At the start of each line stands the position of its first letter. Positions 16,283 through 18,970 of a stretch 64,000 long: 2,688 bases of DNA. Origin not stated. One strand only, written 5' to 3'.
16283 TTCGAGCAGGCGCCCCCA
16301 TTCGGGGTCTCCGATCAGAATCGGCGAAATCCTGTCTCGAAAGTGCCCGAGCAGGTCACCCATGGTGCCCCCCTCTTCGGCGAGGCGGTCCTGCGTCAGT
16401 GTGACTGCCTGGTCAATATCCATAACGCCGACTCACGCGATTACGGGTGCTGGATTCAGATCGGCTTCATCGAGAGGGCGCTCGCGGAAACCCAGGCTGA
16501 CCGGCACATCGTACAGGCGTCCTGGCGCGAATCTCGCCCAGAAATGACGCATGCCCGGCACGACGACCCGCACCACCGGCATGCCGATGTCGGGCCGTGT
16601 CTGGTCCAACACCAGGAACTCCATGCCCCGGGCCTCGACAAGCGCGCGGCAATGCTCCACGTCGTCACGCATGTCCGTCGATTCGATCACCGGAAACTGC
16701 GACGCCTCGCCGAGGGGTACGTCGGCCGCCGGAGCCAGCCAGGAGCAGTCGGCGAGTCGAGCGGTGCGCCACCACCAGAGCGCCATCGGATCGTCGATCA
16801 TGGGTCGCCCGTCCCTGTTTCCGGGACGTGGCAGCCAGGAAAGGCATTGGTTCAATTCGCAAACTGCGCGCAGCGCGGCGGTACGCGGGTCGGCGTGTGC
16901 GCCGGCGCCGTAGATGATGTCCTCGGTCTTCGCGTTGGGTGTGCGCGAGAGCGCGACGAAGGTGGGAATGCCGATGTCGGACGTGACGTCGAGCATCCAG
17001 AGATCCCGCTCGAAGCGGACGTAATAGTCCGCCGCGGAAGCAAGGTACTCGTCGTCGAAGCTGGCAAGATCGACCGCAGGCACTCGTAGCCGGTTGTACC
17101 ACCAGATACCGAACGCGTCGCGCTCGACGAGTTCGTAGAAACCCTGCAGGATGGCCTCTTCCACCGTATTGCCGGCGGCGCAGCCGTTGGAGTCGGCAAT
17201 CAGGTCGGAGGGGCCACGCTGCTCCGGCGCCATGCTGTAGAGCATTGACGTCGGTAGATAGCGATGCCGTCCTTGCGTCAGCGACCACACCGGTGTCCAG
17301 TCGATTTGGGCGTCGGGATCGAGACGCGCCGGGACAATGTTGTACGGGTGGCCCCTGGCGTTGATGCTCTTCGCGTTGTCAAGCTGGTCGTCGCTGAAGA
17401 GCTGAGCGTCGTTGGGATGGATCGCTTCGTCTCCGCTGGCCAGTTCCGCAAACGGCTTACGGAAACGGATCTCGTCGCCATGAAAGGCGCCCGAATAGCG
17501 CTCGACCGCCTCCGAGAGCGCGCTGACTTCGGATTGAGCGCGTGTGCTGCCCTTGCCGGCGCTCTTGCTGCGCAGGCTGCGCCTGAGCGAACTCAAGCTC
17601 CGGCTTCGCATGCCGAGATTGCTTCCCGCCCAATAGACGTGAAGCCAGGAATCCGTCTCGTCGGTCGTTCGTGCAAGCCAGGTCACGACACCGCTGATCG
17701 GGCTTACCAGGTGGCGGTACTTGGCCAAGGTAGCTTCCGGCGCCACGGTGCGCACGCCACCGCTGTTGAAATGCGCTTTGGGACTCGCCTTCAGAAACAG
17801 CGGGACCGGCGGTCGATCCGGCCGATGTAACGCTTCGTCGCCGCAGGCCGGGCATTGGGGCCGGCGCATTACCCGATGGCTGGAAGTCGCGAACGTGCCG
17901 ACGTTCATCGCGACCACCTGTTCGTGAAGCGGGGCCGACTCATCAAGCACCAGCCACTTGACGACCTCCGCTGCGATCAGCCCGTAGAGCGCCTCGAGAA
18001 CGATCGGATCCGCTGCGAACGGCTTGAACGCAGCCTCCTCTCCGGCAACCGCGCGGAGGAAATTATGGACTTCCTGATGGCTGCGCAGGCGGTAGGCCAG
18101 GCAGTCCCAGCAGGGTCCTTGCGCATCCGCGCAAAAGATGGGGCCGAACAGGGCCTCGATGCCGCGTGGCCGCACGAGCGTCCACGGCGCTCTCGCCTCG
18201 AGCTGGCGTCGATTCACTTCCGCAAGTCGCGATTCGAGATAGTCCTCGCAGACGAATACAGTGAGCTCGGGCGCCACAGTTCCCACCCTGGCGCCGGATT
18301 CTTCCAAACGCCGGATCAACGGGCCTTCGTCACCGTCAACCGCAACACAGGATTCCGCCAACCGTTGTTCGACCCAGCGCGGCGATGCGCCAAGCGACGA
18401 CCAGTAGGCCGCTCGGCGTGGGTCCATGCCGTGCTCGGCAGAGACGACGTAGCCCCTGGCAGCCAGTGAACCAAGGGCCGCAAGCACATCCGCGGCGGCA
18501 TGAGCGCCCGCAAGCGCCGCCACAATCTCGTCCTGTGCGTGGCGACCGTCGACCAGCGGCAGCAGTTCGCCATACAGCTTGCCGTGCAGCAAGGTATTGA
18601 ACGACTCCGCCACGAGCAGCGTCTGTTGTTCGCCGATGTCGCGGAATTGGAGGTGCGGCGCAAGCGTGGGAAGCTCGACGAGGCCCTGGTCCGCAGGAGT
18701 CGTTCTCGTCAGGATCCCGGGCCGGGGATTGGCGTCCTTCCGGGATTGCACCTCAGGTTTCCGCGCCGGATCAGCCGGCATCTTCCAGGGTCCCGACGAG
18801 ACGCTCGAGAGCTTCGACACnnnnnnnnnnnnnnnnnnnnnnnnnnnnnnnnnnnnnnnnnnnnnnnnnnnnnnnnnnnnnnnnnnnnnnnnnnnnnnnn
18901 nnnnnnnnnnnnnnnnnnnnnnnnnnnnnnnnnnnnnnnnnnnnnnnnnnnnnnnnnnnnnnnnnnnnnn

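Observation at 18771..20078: Complete copy of the RiPP leader fused in frame to an enzyme-sized terpene-cyclase/prenyltransferase-repeat domain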

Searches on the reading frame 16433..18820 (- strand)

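Call 4: search_protein_families(library=pfam, proteins=[window:16433-18820:-], max_evalue=0.01)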
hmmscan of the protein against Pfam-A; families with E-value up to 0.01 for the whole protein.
window:16433-18820:- (795 aa): 2 families
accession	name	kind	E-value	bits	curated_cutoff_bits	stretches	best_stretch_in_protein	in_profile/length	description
PF02624.21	YcaO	-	1.2e-96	324.3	25.7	1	421-758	1-325/325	YcaO cyclodehydratase, ATP-ad Mg2+-binding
PF21084.3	DUF4423_like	-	8.7e-06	26.4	24.1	1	54-125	3-74/76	Winged Helix-turn-helix domain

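Call 5: search_protein_families(library=ncbifam, proteins=[window:16433-18820:-], max_evalue=0.01)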
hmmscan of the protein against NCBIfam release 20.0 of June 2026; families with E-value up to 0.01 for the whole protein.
window:16433-18820:- (795 aa): 8 families
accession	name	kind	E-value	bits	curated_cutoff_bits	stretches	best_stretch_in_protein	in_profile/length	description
TIGR03604.1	TOMM_cyclo_SagD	subfamily_domain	1.1e-82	278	219.25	1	422-792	1-373/377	thiazole/oxazole-forming peptide maturase, SagD family component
TIGR03266.1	methan_mark_1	equivalog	3.2e-42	144.8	365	1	420-760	55-365/376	YcaO-related McrA-glycine thioamidation protein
TIGR03882.1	cyclo_dehyd_2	equivalog_domain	1.4e-40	139.2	36.9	1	211-379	1-164/164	TOMM precursor leader peptide-binding protein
TIGR00702.1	TIGR00702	domain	8.8e-28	97.4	75.65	1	419-758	50-365/377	YcaO-type kinase domain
NF040716.1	YcaO_for_S12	equivalog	2e-05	23.2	700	1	419-568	54-201/571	30S ribosomal protein S12 methylthiotransferase accessory factor YcaO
TIGR03549.1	TIGR03549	equivalog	0.0011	17.3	900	1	420-659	203-439/723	OsmC domain/YcaO domain-containing protein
TIGR03603.1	cyclo_dehy_ocin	subfamily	0.0053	16.5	187.65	1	199-327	168-296/319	thiazole/oxazole-forming peptide maturase, SagC family component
NF047750.1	SAMPActivE1UbaA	equivalog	0.0087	15.4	450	0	280-331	202-253/270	SAMP-activating enzyme E1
